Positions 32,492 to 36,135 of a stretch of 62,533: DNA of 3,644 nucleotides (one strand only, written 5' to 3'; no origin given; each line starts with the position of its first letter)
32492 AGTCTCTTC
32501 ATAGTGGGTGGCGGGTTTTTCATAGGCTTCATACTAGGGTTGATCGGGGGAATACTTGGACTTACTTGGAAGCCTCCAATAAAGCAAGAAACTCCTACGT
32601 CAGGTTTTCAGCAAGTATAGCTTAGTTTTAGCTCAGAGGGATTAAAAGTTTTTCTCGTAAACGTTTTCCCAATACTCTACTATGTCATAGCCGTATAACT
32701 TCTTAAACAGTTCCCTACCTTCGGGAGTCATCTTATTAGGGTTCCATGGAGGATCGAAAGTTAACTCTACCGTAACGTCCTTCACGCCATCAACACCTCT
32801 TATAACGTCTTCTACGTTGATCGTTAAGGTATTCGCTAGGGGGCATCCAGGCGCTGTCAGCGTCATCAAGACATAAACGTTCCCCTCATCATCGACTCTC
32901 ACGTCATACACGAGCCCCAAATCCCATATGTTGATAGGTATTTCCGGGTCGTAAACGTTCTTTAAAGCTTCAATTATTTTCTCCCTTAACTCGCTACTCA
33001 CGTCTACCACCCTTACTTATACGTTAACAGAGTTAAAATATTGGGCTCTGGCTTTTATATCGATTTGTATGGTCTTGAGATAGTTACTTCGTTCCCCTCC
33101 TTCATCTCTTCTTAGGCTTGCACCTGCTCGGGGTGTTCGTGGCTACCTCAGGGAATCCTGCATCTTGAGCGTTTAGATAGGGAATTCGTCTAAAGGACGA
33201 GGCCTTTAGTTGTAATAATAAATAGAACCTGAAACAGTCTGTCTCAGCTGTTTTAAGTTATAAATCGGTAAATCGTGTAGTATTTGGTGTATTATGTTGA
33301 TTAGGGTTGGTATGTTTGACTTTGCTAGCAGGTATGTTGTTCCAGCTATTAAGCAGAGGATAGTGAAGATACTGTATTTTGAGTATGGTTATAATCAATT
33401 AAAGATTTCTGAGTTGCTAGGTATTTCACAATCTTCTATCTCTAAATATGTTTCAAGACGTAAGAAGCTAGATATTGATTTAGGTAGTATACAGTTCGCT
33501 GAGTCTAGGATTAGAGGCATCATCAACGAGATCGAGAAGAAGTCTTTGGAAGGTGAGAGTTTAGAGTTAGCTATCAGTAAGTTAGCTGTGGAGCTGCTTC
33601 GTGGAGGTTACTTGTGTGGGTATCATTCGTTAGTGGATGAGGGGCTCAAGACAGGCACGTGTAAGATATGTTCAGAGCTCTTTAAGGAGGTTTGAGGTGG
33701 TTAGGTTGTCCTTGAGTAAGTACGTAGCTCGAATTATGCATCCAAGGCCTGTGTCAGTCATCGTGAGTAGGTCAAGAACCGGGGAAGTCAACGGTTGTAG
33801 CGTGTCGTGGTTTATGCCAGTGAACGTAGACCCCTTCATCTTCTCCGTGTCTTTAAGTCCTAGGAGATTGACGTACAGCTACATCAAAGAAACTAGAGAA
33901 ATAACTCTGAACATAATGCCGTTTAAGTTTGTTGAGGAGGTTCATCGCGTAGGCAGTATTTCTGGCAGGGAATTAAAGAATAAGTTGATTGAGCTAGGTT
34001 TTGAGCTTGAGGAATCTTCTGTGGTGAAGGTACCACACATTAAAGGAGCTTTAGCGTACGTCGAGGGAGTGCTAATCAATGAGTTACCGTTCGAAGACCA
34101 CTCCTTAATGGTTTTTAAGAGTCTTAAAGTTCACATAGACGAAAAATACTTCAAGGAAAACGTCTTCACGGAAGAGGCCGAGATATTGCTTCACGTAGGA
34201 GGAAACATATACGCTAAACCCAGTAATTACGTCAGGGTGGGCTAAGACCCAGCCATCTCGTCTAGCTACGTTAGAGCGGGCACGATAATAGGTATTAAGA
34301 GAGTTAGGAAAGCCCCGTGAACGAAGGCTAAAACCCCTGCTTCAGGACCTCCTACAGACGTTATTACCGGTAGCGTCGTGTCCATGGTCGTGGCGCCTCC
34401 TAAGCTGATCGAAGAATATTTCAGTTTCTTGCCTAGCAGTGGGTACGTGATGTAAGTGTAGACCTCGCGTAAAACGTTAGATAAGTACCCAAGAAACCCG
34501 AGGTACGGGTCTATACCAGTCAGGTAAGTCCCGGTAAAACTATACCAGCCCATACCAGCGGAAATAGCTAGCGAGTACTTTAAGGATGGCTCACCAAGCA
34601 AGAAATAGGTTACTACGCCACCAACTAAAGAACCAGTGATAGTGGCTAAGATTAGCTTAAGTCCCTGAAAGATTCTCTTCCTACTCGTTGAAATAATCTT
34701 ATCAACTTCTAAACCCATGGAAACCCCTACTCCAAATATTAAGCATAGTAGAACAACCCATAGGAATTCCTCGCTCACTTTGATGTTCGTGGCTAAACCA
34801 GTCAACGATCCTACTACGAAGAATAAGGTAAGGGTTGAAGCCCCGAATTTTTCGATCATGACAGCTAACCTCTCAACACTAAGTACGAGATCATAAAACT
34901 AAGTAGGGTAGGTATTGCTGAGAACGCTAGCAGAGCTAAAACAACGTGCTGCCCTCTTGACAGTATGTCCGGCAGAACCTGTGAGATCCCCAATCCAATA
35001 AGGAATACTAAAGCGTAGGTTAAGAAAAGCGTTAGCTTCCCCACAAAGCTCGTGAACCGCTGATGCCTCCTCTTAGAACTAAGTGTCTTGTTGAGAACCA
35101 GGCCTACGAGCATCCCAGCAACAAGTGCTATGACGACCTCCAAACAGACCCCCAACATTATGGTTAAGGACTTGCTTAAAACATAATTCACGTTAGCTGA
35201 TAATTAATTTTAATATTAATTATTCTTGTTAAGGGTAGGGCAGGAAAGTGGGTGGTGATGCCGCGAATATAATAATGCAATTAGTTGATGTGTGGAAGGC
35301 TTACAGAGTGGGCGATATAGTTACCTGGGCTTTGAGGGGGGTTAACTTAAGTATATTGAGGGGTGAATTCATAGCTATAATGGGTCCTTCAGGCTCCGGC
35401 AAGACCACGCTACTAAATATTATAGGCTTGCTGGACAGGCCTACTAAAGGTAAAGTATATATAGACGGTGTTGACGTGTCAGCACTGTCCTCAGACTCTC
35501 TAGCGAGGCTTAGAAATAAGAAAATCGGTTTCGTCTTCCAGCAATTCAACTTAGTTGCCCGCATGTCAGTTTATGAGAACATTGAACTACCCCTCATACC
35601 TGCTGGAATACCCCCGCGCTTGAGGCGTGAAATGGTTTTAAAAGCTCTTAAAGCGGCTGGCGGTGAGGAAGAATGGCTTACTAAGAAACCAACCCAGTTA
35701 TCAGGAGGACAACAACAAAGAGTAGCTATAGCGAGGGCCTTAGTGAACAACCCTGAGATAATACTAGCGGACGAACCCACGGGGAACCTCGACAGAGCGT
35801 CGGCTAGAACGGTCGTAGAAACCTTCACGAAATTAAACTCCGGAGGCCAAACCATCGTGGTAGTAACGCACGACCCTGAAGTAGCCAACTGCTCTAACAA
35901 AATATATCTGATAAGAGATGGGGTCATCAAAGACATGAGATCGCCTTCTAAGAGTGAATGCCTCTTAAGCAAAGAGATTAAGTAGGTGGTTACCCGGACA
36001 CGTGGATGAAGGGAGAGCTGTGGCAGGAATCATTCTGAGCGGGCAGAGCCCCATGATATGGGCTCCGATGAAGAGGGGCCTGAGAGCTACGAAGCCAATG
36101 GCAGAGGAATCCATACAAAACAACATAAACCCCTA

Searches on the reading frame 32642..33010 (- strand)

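Call 46: search_protein_families(library=pfam, proteins=[window:32642-33010:-], max_evalue=0.0001)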
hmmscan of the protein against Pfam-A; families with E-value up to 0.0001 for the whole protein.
window:32642-33010:- (122 aa): 1 family
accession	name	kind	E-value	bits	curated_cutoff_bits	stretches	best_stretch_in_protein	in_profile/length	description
PF01883.24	FeS_assembly_P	-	2.7e-22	79.3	23.5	1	9-82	1-72/73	Iron-sulfur cluster assembly protein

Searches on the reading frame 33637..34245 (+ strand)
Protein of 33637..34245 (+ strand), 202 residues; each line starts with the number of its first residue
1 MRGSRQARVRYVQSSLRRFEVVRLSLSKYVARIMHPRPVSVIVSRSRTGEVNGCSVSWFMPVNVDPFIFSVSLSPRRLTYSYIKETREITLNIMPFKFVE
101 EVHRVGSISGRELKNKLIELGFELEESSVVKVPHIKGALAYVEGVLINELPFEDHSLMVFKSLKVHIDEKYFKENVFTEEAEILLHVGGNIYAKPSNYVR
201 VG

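Call 46: search_protein_families(library=pfam, proteins=[window:33637-34245:+], max_evalue=0.0001)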
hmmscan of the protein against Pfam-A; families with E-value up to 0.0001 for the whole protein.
window:33637-34245:+ (202 aa): 1 family
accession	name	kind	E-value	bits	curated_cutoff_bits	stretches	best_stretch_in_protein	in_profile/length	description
PF01613.24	Flavin_Reduct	-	3.3e-27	95.9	27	1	35-174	4-140/153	Flavin reductase like domain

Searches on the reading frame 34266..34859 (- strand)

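Call 46: search_protein_families(library=pfam, proteins=[window:34266-34859:-], max_evalue=0.0001)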
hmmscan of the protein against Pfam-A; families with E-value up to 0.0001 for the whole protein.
window:34266-34859:- (197 aa): 1 family
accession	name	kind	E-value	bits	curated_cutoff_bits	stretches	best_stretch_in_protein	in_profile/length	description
PF03956.18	Lys_export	-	1.8e-49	168.3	23.8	1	12-196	2-189/190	Lysine exporter LysO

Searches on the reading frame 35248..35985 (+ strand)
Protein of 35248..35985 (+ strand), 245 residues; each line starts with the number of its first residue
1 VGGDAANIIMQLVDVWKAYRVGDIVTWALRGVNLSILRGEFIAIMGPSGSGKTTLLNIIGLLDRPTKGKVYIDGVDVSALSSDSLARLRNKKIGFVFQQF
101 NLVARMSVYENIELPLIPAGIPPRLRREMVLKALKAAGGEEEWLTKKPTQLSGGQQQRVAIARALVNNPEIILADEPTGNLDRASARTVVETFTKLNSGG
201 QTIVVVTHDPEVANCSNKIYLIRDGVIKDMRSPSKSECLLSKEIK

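Call 46: search_protein_families(library=pfam, proteins=[window:35248-35985:+], max_evalue=0.0001)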
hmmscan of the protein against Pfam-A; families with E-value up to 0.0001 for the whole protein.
window:35248-35985:+ (245 aa): 3 families
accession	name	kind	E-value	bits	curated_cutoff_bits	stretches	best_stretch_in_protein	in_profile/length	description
PF00005.33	ABC_tran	-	1.1e-35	123.6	25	1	29-178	1-136/137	ABC transporter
PF13304.12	AAA_21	-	4.5e-09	37.2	27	0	41-109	1-72/304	AAA domain, putative AbiEii toxin, Type IV TA system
PF02463.25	SMC_N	-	9.4e-07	28.9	40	0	87-221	126-210/220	RecF/RecN/SMC N terminal domain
